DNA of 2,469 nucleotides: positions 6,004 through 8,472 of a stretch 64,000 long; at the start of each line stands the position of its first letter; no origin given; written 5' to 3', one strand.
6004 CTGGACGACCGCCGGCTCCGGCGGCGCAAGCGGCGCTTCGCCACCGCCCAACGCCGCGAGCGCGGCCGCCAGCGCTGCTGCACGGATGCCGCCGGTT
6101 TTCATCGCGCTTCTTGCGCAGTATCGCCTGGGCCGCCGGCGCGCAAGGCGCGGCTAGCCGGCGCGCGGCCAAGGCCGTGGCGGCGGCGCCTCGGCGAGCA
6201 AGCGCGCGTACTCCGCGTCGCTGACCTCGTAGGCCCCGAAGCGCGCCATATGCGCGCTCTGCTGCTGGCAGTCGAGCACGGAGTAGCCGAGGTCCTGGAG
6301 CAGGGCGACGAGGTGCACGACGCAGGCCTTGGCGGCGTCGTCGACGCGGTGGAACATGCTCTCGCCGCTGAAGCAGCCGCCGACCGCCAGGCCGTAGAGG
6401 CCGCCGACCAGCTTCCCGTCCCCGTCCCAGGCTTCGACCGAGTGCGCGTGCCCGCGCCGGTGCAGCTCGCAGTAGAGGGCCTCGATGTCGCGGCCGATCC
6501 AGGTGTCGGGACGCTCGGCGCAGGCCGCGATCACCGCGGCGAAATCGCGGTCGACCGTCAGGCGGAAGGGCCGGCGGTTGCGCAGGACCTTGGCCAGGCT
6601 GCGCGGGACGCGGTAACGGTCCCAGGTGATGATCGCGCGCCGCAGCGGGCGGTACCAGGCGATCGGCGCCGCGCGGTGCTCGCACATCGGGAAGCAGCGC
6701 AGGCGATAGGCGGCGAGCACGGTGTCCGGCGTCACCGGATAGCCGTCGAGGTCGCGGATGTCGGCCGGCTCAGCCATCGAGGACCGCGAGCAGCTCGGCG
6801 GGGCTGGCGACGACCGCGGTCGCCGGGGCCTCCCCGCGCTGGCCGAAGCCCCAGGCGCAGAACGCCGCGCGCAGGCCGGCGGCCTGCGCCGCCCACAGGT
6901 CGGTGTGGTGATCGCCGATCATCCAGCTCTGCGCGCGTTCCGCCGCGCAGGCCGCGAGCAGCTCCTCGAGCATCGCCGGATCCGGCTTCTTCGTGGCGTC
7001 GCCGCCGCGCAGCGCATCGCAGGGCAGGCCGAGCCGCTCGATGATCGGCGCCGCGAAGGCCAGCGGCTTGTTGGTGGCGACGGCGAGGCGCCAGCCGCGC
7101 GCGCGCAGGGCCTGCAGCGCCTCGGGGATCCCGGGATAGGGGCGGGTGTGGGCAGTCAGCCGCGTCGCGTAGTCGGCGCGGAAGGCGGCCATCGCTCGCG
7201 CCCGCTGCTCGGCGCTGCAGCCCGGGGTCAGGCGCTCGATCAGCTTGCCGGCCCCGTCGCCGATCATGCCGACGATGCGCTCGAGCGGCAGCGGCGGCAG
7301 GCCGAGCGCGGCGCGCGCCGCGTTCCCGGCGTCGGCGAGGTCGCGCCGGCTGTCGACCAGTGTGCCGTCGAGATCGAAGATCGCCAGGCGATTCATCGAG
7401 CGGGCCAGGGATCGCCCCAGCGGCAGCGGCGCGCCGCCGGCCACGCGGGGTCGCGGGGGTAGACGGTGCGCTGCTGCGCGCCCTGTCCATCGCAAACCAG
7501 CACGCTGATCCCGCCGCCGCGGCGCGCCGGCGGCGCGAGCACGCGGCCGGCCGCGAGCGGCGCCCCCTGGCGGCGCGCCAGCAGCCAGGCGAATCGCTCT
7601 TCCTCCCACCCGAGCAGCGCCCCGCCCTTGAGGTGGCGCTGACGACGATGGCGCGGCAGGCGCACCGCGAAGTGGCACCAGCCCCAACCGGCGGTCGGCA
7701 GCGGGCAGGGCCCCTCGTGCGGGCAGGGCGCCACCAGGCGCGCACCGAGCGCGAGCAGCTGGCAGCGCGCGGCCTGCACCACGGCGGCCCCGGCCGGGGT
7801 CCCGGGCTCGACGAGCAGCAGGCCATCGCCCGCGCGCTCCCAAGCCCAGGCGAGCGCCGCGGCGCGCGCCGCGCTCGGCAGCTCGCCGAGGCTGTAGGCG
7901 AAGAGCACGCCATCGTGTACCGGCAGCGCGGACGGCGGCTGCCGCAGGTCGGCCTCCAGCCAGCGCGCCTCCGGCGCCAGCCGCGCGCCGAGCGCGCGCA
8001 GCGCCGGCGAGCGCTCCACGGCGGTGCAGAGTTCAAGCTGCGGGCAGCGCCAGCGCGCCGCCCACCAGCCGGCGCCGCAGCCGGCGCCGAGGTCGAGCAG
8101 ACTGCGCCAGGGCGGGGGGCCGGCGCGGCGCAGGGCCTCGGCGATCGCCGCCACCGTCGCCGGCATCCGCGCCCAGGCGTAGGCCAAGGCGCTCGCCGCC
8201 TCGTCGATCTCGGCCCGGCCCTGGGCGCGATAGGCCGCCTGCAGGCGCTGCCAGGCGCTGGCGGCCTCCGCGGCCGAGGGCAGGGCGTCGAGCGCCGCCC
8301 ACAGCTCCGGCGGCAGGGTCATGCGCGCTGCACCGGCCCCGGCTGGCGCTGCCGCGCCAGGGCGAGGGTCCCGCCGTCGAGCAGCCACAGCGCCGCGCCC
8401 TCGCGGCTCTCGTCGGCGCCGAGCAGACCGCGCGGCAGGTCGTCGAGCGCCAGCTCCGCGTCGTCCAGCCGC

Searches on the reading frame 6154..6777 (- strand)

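Call 20: search_protein_families(library=pfam, proteins=[window:6154-6777:-], max_evalue=0.001)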
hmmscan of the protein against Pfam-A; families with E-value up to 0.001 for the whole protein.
window:6154-6777:- (207 aa): 1 family
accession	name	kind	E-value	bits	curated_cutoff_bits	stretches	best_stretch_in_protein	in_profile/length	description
PF03588.20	Leu_Phe_trans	-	3.1e-59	199.7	22.7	1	17-185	1-170/171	Leucyl/phenylalanyl-tRNA protein transferase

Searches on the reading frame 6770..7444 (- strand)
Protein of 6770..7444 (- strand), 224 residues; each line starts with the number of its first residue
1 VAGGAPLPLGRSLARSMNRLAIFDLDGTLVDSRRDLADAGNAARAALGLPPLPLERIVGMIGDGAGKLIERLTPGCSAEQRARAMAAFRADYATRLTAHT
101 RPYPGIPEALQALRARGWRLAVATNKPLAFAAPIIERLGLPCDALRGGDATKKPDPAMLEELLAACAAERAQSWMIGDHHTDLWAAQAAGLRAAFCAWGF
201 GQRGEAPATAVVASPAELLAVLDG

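Call 20: search_protein_families(library=pfam, proteins=[window:6770-7444:-], max_evalue=0.001)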
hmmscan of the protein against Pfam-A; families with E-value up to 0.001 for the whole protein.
window:6770-7444:- (224 aa): 6 families
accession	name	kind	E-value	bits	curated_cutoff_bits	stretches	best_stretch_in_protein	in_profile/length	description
PF00702.32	Hydrolase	-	2.5e-28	100.2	26.4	1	20-190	3-191/191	haloacid dehalogenase-like hydrolase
PF13419.12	HAD_2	-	8e-28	98.2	23.8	1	22-194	2-176/178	Haloacid dehalogenase-like hydrolase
PF12710.13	HAD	-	4.6e-16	60.2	27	1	21-186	1-188/189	haloacid dehalogenase-like hydrolase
PF13242.12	Hydrolase_like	-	1.6e-11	44.4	22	1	152-208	3-60/75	HAD-hyrolase-like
PF13344.12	Hydrolase_6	-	9.6e-06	26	27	0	98-127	11-40/101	Haloacid dehalogenase-like hydrolase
PF08282.18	Hydrolase_3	-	0.00077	19.7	20.9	0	106-141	20-55/255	haloacid dehalogenase-like hydrolase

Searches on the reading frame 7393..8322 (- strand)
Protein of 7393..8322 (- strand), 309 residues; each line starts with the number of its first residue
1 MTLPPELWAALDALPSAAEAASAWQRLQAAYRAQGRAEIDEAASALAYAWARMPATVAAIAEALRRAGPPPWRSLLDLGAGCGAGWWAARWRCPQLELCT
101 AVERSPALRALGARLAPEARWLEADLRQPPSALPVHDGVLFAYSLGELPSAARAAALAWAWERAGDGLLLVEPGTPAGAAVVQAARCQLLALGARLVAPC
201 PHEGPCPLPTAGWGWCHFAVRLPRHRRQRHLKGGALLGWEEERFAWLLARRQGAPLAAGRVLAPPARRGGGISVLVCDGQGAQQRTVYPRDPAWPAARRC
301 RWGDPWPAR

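Call 20: search_protein_families(library=pfam, proteins=[window:7393-8322:-], max_evalue=0.001)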
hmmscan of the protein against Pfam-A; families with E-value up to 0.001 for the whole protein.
window:7393-8322:- (309 aa): 1 family
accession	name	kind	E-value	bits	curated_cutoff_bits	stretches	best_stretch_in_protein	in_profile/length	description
PF09243.16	Rsm22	-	1.2e-48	166.4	23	1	44-307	3-275/275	Mitochondrial small ribosomal subunit Rsm22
